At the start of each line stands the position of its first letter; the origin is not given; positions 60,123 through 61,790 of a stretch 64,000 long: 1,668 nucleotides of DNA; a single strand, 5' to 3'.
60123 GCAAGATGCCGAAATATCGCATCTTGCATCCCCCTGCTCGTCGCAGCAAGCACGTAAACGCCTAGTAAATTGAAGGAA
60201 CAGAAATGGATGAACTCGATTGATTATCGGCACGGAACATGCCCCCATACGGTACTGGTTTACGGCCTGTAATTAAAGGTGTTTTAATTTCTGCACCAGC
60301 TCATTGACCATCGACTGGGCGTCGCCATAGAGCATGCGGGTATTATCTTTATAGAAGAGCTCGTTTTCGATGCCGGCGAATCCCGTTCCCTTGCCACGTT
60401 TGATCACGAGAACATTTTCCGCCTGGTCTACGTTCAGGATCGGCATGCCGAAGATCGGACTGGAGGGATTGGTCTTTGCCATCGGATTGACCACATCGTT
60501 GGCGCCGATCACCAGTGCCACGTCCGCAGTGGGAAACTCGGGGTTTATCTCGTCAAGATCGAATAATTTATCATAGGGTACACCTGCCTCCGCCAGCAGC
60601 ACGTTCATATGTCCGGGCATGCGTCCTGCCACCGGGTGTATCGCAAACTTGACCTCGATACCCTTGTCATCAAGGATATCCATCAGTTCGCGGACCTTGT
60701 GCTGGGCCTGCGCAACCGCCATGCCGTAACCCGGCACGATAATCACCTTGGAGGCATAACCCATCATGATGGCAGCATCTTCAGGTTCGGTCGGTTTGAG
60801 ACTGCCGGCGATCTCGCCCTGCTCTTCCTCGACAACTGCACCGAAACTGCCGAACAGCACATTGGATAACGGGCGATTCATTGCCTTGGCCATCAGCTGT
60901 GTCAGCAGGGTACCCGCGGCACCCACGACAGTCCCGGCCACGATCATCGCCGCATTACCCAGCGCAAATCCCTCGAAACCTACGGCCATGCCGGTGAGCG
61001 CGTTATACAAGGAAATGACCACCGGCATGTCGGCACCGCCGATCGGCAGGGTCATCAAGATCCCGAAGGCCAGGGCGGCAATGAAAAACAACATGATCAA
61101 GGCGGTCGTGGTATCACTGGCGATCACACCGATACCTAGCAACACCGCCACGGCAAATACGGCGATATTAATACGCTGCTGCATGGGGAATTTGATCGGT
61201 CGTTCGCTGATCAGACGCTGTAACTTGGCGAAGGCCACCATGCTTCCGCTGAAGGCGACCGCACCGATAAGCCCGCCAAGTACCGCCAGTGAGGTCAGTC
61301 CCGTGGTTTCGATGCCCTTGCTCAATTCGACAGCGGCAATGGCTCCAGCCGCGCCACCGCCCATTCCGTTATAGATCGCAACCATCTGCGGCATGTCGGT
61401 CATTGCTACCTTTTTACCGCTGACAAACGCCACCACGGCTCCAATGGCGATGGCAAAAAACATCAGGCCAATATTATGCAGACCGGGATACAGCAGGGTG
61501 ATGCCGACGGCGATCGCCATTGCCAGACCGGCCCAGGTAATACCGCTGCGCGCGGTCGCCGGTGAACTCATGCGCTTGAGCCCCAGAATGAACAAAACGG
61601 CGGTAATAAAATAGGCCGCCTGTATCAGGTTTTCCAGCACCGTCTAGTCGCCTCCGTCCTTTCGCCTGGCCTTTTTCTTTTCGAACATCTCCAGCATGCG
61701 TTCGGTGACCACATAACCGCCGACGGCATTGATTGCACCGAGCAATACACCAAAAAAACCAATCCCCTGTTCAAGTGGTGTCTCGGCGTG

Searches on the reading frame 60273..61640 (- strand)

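Call 49: search_protein_families(library=pfam, proteins=[window:60273-61640:-])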
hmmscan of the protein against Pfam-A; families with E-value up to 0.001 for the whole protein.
window:60273-61640:- (455 aa): 1 family
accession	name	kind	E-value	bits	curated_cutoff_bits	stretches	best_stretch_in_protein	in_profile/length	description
PF02233.22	PNTB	-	5.2e-178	593.1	31.7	1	7-450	2-455/456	NAD(P) transhydrogenase beta subunit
